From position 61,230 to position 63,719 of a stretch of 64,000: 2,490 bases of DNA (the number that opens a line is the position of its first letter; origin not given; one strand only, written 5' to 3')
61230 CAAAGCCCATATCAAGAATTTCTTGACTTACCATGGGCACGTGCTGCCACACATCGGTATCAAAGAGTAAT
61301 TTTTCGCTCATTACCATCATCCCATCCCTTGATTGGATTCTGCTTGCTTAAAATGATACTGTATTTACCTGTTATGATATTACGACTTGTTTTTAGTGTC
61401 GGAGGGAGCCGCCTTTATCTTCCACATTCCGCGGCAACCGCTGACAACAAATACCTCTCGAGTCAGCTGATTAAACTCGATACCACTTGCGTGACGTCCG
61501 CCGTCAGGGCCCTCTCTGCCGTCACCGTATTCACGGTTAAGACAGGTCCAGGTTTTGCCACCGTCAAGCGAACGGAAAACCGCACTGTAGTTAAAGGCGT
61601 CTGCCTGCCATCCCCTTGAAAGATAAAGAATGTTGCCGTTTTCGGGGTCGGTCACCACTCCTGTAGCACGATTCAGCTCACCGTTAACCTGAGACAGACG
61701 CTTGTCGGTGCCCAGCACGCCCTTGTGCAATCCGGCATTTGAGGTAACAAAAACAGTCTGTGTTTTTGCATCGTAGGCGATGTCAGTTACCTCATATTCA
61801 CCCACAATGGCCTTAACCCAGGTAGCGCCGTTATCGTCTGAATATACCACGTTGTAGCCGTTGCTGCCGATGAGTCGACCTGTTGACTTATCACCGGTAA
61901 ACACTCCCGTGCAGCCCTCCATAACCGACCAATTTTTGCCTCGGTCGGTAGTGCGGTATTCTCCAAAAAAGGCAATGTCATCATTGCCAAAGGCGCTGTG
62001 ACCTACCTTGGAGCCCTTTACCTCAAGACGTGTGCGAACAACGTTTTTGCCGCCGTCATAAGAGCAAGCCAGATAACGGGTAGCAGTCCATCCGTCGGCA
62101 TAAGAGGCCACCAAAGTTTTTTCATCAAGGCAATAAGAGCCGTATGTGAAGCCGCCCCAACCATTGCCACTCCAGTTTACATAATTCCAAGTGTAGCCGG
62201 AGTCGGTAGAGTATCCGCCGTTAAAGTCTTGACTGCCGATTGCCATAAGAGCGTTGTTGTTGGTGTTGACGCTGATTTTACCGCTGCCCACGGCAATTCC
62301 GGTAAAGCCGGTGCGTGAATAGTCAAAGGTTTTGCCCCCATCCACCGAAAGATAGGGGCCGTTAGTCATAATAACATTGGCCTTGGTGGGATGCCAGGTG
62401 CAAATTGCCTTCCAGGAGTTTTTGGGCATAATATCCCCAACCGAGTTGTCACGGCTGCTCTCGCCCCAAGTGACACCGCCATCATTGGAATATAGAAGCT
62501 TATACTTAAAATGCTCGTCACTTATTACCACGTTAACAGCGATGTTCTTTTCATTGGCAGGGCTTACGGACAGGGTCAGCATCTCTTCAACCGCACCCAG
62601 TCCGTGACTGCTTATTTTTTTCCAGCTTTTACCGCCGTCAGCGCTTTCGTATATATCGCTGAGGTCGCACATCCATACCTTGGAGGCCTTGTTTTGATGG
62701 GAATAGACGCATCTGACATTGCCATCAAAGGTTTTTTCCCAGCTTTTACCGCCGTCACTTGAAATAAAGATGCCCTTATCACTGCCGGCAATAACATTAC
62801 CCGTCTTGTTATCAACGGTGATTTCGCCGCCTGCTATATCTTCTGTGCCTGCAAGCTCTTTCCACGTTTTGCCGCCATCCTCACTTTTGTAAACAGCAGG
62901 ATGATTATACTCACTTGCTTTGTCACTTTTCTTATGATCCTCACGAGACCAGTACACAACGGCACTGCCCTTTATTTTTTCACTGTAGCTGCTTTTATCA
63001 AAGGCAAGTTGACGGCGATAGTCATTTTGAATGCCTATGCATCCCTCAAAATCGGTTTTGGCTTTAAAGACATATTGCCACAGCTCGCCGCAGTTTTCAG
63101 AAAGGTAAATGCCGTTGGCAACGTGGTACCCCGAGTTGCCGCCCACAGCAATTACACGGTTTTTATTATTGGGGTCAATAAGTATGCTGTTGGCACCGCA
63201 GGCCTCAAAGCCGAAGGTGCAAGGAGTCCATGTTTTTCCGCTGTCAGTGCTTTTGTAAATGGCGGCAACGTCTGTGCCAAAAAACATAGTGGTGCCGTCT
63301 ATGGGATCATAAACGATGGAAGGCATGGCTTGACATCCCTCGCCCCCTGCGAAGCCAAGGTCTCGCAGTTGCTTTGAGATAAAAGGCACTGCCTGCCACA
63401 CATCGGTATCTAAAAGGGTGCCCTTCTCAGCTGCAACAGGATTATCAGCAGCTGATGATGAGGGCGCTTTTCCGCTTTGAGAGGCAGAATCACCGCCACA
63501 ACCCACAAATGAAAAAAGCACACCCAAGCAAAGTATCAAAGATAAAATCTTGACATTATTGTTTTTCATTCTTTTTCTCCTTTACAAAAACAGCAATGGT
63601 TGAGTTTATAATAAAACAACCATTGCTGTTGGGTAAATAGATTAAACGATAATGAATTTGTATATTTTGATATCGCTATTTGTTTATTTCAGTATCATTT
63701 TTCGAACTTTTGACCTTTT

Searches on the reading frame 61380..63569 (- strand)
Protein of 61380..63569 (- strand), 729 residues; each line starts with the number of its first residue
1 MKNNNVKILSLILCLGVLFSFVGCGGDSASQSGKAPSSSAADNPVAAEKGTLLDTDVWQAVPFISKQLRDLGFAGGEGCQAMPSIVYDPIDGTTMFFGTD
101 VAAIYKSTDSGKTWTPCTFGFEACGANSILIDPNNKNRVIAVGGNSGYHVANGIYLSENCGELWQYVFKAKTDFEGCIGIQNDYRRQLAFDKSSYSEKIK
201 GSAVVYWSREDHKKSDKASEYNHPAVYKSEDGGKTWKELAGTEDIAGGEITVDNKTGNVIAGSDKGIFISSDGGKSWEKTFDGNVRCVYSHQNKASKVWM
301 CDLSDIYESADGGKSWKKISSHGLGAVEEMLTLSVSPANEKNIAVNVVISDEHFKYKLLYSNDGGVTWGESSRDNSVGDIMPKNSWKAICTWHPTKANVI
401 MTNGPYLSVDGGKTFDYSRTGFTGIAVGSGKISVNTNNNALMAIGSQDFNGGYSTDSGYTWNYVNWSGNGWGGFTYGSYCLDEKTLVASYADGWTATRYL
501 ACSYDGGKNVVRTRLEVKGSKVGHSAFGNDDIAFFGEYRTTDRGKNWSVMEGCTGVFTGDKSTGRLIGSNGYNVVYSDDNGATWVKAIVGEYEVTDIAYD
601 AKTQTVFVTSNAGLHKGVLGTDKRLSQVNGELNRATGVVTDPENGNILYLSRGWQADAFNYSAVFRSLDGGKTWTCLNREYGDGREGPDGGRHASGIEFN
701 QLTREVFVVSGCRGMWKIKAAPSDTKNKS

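Call 19: search_protein_families(library=pfam, proteins=[window:61380-63569:-], max_evalue=0.001)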
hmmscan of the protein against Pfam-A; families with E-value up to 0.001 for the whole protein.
window:61380-63569:- (729 aa): 7 families
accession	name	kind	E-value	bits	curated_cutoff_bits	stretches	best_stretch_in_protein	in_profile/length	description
PF15902.12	Sortilin-Vps10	-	7.3e-25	88.1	33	2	267-373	3-114/446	Sortilin, neurotensin receptor 3,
PF02012.26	BNR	-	1.2e-19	67.5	27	0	268-279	1-12/12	BNR/Asp-box repeat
PF24316.1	Tli3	-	1.4e-07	32.4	27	0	572-612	84-124/129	T6SS Tli3 immunity protein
PF15899.11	BNR_6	-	2.7e-07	30.4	27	0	227-239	2-14/14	BNR-Asp box repeat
PF13810.12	DUF4185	-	1.3e-05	25.1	39.5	0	652-680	114-145/309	Domain of unknown function (DUF4185)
PF14870.12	PSII_BNR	-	1.3e-05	25.1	27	0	225-330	39-151/303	Photosynthesis system II assembly factor YCF48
PF13088.12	BNR_2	-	9e-05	22.4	31.4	0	211-370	72-200/277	BNR repeat-like domain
